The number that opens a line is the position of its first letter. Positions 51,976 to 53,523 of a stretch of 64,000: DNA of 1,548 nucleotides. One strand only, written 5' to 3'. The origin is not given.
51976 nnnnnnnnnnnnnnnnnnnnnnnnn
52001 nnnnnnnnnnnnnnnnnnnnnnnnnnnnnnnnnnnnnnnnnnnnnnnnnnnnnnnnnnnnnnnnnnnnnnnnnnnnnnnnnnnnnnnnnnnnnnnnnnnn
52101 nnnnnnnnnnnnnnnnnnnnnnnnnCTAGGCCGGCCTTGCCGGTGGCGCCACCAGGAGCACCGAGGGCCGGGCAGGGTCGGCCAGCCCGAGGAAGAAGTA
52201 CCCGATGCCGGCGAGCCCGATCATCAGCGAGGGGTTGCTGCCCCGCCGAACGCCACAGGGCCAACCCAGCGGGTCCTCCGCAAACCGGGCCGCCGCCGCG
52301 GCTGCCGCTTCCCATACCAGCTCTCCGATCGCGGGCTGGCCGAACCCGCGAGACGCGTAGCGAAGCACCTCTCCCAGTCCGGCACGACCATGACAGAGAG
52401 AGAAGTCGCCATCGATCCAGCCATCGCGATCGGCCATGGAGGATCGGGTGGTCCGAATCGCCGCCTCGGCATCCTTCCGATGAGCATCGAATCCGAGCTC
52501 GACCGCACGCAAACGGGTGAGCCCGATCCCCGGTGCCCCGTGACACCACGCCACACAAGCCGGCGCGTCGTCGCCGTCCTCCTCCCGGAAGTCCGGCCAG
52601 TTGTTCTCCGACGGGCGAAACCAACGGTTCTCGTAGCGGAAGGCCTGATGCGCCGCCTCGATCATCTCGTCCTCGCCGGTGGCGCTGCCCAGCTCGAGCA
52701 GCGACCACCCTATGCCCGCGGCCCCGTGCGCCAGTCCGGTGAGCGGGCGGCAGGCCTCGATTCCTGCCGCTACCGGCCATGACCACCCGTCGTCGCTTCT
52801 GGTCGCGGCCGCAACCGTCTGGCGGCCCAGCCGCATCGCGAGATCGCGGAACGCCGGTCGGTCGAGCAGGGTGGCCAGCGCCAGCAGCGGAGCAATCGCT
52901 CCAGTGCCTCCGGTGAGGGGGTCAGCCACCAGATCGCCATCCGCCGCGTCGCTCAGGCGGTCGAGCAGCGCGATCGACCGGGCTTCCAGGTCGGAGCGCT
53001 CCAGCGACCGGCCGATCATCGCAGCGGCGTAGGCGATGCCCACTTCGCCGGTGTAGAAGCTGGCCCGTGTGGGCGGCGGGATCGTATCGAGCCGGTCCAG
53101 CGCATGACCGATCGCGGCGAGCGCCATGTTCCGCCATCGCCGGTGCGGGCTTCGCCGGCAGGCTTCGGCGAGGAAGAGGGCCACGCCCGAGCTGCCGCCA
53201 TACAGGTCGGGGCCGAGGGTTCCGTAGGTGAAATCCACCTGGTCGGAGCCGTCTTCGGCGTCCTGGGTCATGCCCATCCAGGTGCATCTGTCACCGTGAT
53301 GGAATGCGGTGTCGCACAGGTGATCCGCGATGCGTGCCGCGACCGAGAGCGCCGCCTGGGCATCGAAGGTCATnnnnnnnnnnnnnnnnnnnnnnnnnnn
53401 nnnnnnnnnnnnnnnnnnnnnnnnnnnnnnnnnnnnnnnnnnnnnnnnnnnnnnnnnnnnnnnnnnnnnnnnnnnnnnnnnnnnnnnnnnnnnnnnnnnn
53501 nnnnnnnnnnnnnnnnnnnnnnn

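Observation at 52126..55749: Split kinase / HopA1-like / LanC-like gene set: a class V-type lanthipeptide synthetase outside the actinomycetes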

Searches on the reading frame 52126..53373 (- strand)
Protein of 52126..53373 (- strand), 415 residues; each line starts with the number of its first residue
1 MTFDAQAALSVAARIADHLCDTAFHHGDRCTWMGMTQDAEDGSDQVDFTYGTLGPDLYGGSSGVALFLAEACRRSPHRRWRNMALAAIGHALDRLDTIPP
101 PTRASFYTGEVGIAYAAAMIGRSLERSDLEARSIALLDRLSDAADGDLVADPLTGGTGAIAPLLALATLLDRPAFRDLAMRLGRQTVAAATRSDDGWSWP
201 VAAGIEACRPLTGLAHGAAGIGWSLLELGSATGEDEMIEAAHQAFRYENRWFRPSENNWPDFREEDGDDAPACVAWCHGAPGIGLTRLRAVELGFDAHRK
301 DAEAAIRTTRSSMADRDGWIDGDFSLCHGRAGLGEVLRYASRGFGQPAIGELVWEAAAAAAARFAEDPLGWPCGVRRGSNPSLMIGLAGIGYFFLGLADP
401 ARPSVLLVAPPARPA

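Call 4: search_protein_families(library=pfam, proteins=[window:52126-53373:-], max_evalue=1)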
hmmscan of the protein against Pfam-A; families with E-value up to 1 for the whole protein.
window:52126-53373:- (415 aa): 2 families
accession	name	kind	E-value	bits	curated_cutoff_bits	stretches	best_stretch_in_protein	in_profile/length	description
PF05147.19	LANC_like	-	2.6e-54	184.6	23.2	1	53-404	3-347/350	Lanthionine synthetase C-like protein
PF12390.13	Se-cys_synth_N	-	0.043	14.4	22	1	169-192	10-33/40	Selenocysteine synthase N terminal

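Call 37: search_solved_structures(query=window:52126-53373:-, max_evalue=0.001, show_alignments=2)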
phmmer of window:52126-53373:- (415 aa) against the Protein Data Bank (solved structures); distinct sequences matched with E-value up to 0.001: 7.
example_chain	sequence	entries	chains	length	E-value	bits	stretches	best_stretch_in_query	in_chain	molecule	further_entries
6st5_A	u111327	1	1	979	1.4e-17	66.9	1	15-410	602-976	LicM2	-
6wq1_A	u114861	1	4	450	6.2e-08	35.1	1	57-335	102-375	LanC-like protein 2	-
3t33_A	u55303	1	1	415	8.4e-07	31.4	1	102-402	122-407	G protein coupled receptor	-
8d0v_A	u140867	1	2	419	4e-05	25.8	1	212-400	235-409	Glutathione S-transferase LANCL1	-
3e6u_A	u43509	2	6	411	5.8e-05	25.3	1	212-400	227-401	LanC-like protein 1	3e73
8czk_A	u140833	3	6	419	6.1e-05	25.2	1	212-400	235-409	Glutathione S-transferase LANCL1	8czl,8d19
2g02_A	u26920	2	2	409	0.00011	24.4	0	213-338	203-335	Nisin biosynthesis protein nisC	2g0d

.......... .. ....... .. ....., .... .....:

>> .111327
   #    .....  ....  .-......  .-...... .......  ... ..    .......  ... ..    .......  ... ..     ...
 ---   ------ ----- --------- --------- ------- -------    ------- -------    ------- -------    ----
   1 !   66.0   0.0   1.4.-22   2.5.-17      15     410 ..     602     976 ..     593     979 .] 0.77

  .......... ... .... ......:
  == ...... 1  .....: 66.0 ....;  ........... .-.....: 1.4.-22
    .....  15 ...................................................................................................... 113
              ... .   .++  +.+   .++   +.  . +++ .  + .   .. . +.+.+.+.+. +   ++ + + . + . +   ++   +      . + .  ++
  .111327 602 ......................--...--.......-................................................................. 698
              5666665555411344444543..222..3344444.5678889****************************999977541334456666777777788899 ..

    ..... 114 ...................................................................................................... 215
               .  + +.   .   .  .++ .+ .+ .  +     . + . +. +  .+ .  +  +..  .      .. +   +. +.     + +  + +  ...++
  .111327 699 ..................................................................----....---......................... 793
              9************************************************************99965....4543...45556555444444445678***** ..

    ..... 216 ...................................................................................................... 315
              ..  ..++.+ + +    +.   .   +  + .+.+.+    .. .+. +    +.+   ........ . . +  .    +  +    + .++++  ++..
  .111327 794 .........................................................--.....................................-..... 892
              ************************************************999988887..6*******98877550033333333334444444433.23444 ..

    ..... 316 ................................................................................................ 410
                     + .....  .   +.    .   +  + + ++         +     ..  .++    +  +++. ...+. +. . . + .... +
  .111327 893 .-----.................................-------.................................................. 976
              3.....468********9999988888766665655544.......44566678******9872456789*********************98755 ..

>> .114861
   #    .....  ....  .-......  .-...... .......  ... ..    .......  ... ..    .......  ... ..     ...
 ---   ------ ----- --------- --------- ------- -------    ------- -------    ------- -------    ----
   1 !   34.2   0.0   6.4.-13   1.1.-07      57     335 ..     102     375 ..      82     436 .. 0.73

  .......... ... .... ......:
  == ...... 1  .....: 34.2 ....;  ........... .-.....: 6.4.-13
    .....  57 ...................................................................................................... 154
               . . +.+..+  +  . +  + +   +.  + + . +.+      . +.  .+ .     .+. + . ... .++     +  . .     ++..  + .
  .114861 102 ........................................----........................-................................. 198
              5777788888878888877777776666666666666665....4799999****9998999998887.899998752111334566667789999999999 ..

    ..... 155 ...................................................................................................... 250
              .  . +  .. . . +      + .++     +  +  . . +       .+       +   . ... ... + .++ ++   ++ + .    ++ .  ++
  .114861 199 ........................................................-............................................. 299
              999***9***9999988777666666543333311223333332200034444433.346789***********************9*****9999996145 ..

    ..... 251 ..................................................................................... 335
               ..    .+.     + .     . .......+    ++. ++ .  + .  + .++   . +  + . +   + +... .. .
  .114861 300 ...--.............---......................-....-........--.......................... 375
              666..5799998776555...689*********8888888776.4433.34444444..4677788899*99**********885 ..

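Call 45: search_protein_families(library=ncbifam, proteins=[window:52126-53373:-], max_evalue=0.01)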
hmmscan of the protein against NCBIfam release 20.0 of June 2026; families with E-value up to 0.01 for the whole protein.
window:52126-53373:- (415 aa): 3 families
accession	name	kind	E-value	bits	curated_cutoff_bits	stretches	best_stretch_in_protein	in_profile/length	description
TIGR03897.1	lanti_2_LanM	subfamily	1.3e-77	261.5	304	1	4-400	545-932/932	type 2 lanthipeptide synthetase LanM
NF038150.1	lanthi_synth_IV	equivalog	7.8e-34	117.1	650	1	47-400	499-846/851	class IV lanthionine synthetase LanL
NF038151.1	lanthi_synth_III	equivalog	4.4e-22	78.3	575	3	93-308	553-751/833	class III lanthionine synthetase LanKC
